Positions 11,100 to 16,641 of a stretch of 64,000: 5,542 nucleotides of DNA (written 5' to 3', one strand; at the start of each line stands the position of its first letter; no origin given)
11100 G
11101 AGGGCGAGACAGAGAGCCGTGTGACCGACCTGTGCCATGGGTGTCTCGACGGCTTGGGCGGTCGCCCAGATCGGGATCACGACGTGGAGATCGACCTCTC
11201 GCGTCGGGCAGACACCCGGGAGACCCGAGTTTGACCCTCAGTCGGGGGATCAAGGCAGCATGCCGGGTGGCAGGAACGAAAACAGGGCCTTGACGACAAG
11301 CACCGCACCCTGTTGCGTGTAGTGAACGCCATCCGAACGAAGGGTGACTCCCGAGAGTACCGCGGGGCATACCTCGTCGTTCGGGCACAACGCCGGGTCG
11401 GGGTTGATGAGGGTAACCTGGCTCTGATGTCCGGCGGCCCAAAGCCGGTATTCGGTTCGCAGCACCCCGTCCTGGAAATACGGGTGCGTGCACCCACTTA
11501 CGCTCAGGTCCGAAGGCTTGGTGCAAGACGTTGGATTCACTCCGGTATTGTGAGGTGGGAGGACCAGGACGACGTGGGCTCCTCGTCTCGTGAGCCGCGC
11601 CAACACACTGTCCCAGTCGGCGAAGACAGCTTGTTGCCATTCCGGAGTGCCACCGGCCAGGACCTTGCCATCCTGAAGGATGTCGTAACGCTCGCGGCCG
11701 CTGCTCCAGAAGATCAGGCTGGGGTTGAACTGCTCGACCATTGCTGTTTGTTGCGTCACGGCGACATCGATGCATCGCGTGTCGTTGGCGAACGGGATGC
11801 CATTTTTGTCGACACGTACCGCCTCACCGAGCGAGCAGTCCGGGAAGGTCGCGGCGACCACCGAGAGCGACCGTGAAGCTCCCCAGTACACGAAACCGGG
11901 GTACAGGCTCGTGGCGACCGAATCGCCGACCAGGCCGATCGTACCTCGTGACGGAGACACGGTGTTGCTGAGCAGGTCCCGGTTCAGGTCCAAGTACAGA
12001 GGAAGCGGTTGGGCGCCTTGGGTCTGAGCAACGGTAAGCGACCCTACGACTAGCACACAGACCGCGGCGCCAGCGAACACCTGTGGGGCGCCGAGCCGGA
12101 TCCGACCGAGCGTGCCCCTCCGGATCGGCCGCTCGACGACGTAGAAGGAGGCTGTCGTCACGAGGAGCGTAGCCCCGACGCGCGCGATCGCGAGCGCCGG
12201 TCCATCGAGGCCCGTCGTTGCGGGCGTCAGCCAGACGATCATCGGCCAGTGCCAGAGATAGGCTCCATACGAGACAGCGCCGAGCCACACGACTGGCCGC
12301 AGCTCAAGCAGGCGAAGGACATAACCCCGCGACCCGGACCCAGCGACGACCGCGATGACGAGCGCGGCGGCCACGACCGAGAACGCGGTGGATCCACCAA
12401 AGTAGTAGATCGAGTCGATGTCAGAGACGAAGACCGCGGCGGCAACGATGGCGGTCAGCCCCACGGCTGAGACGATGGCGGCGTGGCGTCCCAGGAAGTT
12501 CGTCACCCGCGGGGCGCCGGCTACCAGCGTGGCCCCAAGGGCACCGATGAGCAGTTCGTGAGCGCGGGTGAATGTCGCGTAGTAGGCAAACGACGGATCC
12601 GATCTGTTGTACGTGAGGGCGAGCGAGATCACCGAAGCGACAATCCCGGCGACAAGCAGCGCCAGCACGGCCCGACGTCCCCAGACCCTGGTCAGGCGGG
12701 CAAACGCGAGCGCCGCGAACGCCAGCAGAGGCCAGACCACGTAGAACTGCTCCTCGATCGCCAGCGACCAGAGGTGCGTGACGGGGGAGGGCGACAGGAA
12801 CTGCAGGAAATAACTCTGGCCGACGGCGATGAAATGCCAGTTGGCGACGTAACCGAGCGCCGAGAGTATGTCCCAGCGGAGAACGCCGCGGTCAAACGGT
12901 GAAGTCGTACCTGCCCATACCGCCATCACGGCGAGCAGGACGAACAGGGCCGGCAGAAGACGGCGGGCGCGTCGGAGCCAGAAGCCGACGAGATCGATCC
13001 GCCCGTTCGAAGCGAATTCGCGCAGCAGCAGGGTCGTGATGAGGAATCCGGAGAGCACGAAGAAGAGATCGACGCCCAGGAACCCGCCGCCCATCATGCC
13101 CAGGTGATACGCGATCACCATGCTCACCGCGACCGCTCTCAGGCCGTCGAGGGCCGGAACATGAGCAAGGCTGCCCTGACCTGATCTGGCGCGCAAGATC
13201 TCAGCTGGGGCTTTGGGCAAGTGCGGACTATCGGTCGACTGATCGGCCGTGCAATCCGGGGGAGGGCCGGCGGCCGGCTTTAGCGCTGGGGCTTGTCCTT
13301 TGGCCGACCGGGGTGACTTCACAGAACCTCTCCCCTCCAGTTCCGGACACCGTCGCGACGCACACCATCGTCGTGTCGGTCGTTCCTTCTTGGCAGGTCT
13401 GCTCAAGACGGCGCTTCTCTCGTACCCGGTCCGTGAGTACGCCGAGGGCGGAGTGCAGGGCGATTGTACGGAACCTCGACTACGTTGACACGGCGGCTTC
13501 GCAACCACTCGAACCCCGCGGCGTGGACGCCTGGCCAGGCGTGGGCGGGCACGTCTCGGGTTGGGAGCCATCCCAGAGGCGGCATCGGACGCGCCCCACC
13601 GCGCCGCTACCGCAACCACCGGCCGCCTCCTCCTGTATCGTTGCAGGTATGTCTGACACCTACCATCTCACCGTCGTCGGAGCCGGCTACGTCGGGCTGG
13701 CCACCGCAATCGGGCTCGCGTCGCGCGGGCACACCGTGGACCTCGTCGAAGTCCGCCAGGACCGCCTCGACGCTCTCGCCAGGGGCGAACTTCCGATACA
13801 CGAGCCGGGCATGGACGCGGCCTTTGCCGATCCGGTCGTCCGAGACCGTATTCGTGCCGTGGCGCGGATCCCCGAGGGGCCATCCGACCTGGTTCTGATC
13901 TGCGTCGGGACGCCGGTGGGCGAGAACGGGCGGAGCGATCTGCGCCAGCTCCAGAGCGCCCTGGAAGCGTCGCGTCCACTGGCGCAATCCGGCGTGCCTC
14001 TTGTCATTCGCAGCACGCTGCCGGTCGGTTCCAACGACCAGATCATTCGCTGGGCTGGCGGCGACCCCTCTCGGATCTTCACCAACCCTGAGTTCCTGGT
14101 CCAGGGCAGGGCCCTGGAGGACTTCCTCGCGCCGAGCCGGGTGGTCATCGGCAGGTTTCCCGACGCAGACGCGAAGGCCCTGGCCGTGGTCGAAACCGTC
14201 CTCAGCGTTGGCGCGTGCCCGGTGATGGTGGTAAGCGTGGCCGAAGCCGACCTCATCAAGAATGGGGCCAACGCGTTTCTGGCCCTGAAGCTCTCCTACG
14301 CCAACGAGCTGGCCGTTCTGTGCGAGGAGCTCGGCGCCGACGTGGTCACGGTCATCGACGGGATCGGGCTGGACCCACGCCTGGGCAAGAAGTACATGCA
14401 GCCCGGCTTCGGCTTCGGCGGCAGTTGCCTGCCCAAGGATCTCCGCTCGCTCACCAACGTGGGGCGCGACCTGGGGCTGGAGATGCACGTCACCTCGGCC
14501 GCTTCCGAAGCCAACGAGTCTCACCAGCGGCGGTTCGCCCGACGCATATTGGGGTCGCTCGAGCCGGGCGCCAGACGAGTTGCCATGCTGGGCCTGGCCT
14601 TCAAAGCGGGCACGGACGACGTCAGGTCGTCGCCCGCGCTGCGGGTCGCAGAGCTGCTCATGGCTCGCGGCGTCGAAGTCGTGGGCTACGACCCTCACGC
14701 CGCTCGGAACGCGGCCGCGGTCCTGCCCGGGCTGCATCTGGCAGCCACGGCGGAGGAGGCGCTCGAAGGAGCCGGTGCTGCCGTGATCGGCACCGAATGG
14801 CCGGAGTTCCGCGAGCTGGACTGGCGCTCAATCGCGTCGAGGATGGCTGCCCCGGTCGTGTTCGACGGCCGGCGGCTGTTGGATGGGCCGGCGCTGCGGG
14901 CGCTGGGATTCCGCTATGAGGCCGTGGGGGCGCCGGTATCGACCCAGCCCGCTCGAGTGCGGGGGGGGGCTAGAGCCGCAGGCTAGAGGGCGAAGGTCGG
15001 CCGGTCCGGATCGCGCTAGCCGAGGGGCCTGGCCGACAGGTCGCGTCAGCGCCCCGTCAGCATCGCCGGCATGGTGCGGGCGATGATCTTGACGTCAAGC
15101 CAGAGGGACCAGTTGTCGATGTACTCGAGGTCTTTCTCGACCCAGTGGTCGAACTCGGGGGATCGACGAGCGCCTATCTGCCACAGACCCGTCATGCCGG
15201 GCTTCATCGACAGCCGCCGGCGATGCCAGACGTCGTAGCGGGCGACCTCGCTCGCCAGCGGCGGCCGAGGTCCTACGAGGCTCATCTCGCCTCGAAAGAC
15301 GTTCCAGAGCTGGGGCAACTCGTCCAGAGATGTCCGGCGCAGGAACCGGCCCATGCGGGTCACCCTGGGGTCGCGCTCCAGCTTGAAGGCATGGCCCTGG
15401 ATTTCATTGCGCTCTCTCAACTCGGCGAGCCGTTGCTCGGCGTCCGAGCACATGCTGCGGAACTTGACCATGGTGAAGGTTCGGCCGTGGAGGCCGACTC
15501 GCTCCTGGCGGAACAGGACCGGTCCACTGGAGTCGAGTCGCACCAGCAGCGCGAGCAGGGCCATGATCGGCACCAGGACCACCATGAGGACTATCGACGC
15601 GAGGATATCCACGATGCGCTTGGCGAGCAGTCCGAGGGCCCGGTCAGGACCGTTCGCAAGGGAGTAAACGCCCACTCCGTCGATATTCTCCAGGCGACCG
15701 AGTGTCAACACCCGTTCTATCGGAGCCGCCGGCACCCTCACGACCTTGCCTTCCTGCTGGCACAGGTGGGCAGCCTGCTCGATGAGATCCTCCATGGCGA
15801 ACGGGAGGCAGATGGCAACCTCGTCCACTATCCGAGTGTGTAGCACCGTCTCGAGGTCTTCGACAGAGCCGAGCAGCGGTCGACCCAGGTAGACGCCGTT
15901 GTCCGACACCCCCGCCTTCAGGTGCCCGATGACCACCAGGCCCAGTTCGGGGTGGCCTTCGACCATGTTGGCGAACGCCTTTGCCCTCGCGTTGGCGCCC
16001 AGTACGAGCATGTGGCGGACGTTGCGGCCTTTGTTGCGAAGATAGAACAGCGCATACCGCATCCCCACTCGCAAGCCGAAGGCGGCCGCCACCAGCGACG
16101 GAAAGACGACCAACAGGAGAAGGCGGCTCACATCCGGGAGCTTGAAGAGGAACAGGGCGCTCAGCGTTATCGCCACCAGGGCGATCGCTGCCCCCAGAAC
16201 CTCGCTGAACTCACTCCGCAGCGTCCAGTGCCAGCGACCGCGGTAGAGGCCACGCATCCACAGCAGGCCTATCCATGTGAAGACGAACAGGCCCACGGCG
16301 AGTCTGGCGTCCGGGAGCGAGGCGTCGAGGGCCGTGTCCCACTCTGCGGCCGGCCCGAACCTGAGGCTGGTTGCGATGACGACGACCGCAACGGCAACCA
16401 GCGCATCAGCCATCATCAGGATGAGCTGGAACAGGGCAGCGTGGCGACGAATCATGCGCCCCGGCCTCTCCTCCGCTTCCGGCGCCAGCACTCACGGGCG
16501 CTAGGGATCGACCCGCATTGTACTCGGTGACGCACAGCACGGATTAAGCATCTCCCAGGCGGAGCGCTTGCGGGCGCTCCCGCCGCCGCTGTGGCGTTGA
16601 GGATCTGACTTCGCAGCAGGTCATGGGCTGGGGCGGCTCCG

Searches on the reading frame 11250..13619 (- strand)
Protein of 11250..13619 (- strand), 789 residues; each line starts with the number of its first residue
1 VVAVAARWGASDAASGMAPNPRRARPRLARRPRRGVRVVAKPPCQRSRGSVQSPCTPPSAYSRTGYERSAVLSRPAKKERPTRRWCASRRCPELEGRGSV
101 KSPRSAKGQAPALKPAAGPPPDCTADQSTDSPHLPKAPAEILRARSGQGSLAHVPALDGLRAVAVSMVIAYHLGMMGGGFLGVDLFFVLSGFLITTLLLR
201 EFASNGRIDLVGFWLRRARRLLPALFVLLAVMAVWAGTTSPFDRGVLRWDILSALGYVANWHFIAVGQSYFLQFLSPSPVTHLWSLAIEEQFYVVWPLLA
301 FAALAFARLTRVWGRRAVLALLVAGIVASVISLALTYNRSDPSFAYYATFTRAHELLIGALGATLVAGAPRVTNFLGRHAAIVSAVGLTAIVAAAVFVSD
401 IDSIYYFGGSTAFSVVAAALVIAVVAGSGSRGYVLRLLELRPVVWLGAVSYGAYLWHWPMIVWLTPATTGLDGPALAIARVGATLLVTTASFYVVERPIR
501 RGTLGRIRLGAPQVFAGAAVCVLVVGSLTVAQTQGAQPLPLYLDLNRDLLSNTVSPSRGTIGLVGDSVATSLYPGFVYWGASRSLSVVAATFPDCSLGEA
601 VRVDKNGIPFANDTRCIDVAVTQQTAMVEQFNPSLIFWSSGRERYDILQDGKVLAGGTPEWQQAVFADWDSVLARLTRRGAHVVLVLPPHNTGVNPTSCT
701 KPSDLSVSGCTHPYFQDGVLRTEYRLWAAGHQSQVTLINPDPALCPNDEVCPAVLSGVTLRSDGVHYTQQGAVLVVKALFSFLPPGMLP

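Call 51: search_protein_families(library=pfam, proteins=[window:11250-13619:-], max_evalue=1e-8)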
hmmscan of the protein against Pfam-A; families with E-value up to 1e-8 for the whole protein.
window:11250-13619:- (789 aa): 2 families
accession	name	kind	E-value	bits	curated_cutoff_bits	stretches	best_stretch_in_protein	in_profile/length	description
PF01757.29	Acyl_transf_3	-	2.9e-29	102.6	31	1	155-490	2-320/326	Acyltransferase domain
PF19040.6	SGNH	-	4.2e-18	66.4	27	1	560-778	25-245/248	SGNH domain (fused to AT3 domains)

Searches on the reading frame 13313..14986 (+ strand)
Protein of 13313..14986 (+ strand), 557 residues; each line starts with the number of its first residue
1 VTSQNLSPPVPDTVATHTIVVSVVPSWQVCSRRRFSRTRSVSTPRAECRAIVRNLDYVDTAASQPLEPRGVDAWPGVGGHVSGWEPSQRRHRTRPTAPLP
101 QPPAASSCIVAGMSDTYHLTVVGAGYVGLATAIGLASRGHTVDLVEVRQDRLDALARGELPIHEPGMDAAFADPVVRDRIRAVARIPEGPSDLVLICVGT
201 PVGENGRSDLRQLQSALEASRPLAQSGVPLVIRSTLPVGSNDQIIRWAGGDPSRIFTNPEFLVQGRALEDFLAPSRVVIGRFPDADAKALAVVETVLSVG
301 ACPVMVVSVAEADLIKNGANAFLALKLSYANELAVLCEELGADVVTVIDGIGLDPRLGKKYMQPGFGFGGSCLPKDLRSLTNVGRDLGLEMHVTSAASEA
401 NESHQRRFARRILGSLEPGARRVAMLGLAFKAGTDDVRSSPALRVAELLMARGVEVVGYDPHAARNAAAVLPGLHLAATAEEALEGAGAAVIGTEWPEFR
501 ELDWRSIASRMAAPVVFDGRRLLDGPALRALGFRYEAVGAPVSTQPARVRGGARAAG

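Call 51: search_protein_families(library=pfam, proteins=[window:13313-14986:+], max_evalue=1e-8)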
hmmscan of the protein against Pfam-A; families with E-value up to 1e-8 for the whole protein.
window:13313-14986:+ (557 aa): 3 families
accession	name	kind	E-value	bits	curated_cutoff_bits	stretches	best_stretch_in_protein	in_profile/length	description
PF03721.20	UDPG_MGDP_dh_N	-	3.6e-35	121.7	27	1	119-287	3-181/187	UDP-glucose/GDP-mannose dehydrogenase family, NAD binding domain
PF03720.21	UDPG_MGDP_dh_C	-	1.6e-31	109.2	30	1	424-524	1-102/103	UDP-glucose/GDP-mannose dehydrogenase family, UDP binding domain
PF00984.24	UDPG_MGDP_dh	-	9.7e-31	106.2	25.4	1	311-402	2-93/94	UDP-glucose/GDP-mannose dehydrogenase family, central domain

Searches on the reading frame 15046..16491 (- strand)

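Call 51: search_protein_families(library=pfam, proteins=[window:15046-16491:-], max_evalue=1e-8)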
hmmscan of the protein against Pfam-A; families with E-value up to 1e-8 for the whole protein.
window:15046-16491:- (481 aa): 2 families
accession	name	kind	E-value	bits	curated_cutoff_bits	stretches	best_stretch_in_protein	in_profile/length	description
PF02397.22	Bac_transf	-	3.8e-70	235.5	27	1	291-478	1-178/179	Bacterial sugar transferase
PF13727.12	CoA_binding_3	-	1.8e-14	54.6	25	1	80-246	3-166/175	CoA-binding domain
